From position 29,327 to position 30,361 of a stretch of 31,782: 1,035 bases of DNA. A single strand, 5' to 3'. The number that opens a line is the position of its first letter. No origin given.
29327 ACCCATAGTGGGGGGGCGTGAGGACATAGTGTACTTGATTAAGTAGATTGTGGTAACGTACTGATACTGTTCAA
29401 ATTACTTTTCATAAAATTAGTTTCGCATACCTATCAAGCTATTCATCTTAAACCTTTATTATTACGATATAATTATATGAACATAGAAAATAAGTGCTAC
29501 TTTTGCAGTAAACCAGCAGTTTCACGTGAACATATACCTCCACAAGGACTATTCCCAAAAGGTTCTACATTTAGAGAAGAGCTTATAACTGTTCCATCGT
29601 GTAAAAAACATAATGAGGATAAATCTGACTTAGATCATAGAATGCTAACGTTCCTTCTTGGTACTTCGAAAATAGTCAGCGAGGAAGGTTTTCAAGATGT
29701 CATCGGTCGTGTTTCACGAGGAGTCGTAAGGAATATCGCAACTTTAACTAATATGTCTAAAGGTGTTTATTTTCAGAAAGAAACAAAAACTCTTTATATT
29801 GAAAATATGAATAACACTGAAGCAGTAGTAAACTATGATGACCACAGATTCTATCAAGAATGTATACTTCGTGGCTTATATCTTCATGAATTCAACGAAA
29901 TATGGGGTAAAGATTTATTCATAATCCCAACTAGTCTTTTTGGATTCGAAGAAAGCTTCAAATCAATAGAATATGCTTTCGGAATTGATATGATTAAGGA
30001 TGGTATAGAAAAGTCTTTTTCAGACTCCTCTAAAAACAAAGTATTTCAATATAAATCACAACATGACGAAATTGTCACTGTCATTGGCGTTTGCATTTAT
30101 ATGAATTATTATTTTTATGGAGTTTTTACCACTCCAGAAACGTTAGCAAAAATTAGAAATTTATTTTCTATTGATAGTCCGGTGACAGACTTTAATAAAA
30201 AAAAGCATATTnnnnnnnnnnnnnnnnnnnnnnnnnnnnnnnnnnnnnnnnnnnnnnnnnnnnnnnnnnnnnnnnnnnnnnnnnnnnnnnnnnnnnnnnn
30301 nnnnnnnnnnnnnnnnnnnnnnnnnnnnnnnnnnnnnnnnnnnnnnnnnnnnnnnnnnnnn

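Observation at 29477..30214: Stand-alone HNH nuclease with an uncharacterised 170-aa C-terminal domain and a possibly leaderless start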

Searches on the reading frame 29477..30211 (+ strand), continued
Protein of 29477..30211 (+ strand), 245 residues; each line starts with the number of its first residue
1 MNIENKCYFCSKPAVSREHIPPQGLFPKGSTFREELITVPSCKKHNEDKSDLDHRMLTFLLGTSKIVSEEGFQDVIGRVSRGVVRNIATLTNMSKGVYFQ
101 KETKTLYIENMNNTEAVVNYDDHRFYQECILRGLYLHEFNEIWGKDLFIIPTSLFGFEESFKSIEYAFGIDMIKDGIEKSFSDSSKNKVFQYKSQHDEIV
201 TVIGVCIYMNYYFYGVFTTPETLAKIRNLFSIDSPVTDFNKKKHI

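Call 79: find_encoding_contigs(protein=P0012, flank=8000, max_places=1)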
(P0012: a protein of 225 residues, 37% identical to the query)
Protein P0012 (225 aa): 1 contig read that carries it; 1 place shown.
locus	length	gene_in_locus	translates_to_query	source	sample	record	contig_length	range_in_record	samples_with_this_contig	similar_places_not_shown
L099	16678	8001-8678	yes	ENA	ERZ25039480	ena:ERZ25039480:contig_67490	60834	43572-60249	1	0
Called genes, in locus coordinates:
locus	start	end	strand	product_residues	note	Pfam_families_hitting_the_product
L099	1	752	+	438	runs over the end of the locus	PF01637:ATPase_2 (faint), PF07693:KAP_NTPase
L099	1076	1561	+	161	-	PF00583:Acetyltransf_1, PF13673:Acetyltransf_10, PF13508:Acetyltransf_7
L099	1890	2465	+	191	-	PF06966:DUF1295 (weak), PF04140:ICMT, PF04191:PEMT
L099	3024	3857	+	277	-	PF13276:HTH_21, PF00665:rve, PF24764:rva_4 (weak), PF13683:rve_3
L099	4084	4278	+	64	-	PF09957:VapB_antitoxin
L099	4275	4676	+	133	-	PF01850:PIN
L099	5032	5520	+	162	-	-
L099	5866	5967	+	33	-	-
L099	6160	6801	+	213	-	-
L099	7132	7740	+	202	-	-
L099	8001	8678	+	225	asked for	-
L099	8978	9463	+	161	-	-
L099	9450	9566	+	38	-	-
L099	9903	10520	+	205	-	-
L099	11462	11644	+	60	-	PF09957:VapB_antitoxin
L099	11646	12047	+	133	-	PF01850:PIN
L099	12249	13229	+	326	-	PF01636:APH, PF02958:EcKL (weak)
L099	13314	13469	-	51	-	-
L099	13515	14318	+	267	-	PF01209:Ubie_methyltran, PF13489:Methyltransf_23, PF13847:Methyltransf_31, PF08241:Methyltransf_11, PF08242:Methyltransf_12, PF13649:Methyltransf_25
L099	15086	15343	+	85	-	PF07927:HicA_toxin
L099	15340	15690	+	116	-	PF05534:HicB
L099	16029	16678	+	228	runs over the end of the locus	-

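Call 80: find_encoding_contigs(protein=P0014, flank=8000, max_places=1)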
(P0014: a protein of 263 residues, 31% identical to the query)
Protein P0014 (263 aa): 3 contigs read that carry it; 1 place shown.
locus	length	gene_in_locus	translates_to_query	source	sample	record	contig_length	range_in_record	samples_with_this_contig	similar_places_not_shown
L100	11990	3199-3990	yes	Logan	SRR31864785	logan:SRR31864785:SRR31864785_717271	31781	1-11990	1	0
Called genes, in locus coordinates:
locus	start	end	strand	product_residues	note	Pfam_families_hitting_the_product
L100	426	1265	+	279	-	-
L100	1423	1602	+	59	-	-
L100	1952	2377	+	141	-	-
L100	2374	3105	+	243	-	PF00656:Peptidase_C14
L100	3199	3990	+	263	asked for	-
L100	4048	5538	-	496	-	PF00239:Resolvase, PF07508:Recombinase, PF13408:Zn_ribbon_recom (weak)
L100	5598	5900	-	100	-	-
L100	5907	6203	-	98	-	-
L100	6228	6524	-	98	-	-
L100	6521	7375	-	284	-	PF03432:Relaxase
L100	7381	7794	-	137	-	-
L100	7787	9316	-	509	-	PF02534:T4SS-DNA_transf, PF10412:TrwB_AAD_bind, PF12696:TraG-D_C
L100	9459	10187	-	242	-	-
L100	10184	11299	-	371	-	-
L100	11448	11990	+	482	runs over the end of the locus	PF00158:Sigma54_activat, PF14532:Sigma54_activ_2, PF07728:AAA_5, PF25601:AAA_lid_14, PF02954:HTH_8 (weak)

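Call 81: find_encoding_contigs(protein=P0013, flank=8000, max_places=1)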
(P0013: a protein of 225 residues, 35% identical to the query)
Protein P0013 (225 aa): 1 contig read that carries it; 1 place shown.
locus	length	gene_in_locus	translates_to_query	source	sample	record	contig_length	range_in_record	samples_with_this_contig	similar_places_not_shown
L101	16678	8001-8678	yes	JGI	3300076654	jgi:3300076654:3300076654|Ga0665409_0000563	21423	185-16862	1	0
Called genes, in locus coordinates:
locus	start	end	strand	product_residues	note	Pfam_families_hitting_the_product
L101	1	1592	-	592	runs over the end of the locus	?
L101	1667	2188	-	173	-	PF14317:YcxB (weak)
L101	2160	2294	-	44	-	-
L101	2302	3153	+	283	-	PF14080:DUF4261 (weak)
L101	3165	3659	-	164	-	PF22785:Tc-R-P, PF05706:CDKN3, PF22784:PTP-SAK (faint)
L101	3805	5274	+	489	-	-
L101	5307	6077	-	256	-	PF06108:DUF952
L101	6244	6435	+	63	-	PF13459:Fer4_15, PF13370:Fer4_13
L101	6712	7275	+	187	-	PF14066:DUF4256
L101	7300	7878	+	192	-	PF08818:DUF1801, PF13376:OmdA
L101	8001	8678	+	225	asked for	-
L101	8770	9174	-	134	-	PF08281:Sigma70_r4_2 (weak), PF00196:GerE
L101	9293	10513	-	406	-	PF05977:MFS_3 (faint), PF13347:MFS_2 (faint), PF07690:MFS_1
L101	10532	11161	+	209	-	PF04480:DUF559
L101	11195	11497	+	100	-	-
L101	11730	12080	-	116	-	-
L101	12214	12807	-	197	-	-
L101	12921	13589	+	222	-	PF01863:YgjP-like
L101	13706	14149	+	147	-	PF01451:LMWPc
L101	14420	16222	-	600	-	PF01432:Peptidase_M3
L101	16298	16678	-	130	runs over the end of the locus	PF04430:DUF498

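Call 82: find_encoding_contigs(protein=P0007, flank=8000, max_places=1)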
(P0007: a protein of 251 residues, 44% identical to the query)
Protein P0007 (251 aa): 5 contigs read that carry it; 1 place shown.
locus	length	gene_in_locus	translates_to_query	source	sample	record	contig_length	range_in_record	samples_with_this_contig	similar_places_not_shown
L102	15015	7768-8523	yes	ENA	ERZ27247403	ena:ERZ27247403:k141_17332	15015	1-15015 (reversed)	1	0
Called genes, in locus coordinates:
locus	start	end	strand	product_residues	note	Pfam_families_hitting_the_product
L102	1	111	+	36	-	?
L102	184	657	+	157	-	PF27224:YfjT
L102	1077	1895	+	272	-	PF06067:DUF932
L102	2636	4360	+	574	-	PF00078:RVT_1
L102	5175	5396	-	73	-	-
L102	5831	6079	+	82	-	-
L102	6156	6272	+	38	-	-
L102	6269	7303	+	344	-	-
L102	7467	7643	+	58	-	-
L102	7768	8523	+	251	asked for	-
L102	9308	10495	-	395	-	-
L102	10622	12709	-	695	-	PF02810:SEC-C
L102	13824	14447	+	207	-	-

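Call 94: get_annotated_region(hit=H5, flank=4000)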
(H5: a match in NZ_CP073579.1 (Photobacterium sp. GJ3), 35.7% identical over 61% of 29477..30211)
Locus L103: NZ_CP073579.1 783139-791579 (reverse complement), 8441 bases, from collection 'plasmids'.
description: Photobacterium sp. GJ3 plasmid pGJ3-1, complete sequence
organism: Photobacterium sp. GJ3 (NCBI taxid 2829502)
taxonomy: Bacteria; Pseudomonadota; Gammaproteobacteria; Vibrionales; Vibrionaceae; Photobacterium; Photobacterium sp. GJ3
host: -; source: -; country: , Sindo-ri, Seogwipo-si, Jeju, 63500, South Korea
typing (MOB-suite, as given by PLSDB): non-mobilizable
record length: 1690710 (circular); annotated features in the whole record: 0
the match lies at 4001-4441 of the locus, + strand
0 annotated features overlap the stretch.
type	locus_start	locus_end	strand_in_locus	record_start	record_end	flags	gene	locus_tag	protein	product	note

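Call 95: get_annotated_region(hit=H13, flank=4000)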
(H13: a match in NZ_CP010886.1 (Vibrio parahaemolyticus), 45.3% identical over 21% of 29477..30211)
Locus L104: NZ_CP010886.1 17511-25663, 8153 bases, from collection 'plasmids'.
description: Vibrio parahaemolyticus strain CHN25 plasmid P2, complete sequence
organism: Vibrio parahaemolyticus (NCBI taxid 670)
taxonomy: Bacteria; Pseudomonadota; Gammaproteobacteria; Vibrionales; Vibrionaceae; Vibrio; Vibrio parahaemolyticus
host: -; source: Shrimps; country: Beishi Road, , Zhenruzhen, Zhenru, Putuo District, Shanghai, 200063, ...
typing (MOB-suite, as given by PLSDB): mobilizable; relaxase MOBP
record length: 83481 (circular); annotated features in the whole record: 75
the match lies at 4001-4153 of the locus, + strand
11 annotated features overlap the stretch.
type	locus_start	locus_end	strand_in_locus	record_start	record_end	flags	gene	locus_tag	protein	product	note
CDS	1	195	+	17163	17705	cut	-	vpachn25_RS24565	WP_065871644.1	GNAT family N-acetyltransferase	-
CDS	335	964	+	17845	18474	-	-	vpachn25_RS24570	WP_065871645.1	uracil-DNA glycosylase family protein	-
CDS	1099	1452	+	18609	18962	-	-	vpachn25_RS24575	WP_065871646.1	VOC family protein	-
CDS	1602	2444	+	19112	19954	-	-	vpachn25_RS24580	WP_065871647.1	hypothetical protein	-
CDS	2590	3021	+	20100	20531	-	-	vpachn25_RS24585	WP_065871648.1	hypothetical protein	-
CDS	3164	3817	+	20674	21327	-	-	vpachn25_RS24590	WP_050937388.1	hypothetical protein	-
CDS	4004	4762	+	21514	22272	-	-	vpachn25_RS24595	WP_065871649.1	hypothetical protein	-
CDS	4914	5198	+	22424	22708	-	-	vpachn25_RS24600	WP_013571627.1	MazG nucleotide pyrophosphohydrolase domain-containing protein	-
CDS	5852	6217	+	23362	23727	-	-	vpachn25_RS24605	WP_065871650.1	hypothetical protein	-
CDS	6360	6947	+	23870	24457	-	-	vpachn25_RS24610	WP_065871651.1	hypothetical protein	-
CDS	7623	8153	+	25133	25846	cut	-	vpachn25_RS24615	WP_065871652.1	hypothetical protein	-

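Call 97: find_homologous_proteins(query=L104:4004-4759:+, max_evalue=0.001)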
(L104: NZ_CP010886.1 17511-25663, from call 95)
Query L104:4004-4759:+ (252 aa): 80 proteins with E <= 0.001 among 228 candidates.
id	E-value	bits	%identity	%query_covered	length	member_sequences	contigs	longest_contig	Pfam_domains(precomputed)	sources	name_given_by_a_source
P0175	2.0e-155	533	93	100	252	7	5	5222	-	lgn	-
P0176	3.1e-146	503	88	99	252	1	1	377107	-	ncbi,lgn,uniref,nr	ncbi:hypothetical protein [Photobacterium leiognathi]|uniref:hypothetical protein n=1 Tax=Photobacte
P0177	3.3e-133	461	78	100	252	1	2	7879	-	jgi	jgi:hypothetical protein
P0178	2.1e-132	458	80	99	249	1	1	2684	-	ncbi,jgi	jgi:hypothetical protein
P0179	3.1e-129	448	79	99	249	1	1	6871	-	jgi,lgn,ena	-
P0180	1.1e-128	446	79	97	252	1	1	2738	-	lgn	-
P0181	1.5e-125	436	75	100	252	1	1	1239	-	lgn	-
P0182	3.5e-124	431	75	100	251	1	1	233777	-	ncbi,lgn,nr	ncbi:MAG: hypothetical protein PHW64_00430 [Sulfuricurvum sp.]|nr:hypothetical protein [Sulfuricurvu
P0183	6.0e-118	411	71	100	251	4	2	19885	-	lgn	-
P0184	2.1e-116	406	70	100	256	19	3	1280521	-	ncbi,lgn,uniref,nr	ncbi:hypothetical protein [Morganella morganii]|uniref:hypothetical protein n=1 Tax=Morganella morga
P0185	7.3e-116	404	69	100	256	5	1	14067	-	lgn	-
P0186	4.2e-114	398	68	100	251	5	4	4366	-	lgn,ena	-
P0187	9.5e-113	394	68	100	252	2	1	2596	-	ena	-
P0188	3.3e-111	389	68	100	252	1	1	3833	-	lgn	-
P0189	3.7e-111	389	72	95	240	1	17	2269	-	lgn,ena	-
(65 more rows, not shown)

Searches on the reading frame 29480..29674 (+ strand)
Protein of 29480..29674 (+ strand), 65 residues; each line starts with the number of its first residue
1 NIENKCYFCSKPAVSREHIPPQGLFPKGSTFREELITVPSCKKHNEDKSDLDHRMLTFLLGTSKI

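Call 39: search_solved_structures(query=A3, max_evalue=10, show_alignments=5)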
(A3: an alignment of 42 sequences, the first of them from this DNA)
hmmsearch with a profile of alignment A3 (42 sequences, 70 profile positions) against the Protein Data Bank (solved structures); distinct sequences matched with E-value up to 10: 2.
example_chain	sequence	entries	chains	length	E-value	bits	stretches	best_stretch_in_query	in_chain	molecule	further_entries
5m3l_O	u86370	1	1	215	9.8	9.3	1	33-64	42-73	Extracellular hemoglobin linker L3 subunit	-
2gtl_O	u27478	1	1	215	9.8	9.3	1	33-64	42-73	Extracellular hemoglobin linker L3 subunit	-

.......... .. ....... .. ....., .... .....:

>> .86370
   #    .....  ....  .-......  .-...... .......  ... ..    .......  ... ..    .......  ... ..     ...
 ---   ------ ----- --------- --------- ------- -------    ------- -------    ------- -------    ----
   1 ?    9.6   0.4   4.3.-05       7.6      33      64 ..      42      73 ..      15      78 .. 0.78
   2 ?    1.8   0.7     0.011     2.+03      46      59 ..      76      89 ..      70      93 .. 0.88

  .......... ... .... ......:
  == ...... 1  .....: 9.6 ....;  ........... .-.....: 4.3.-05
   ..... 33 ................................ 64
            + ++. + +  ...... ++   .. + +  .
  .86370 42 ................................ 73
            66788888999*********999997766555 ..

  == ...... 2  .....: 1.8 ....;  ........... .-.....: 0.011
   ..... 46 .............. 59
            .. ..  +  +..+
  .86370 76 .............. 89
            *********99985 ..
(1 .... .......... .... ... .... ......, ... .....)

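Call 45: predict_structure(alignment_id=A3)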
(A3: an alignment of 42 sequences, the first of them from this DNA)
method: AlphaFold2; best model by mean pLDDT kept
length: 65 residues; sequences in the alignment: 42
mean_pLDDT: 83.2   pTM: 0.58
mean pLDDT of the five models: 83.2, 79.1, 78.1, 75.5, 74.4
residues with pLDDT >= 90: 13; 70-90: 47; 50-70: 5; < 50: 0
segments of 3 or more residues with pLDDT < 50: none
pLDDT, mean of each block of 10 residues (from residue 1): 81 89 82 86 80 82 83
secondary structure, 60 per line:
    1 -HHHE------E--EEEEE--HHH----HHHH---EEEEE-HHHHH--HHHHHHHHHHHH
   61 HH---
elements in order: E15-19 H29-32 E36-40 H42-46 H49-62
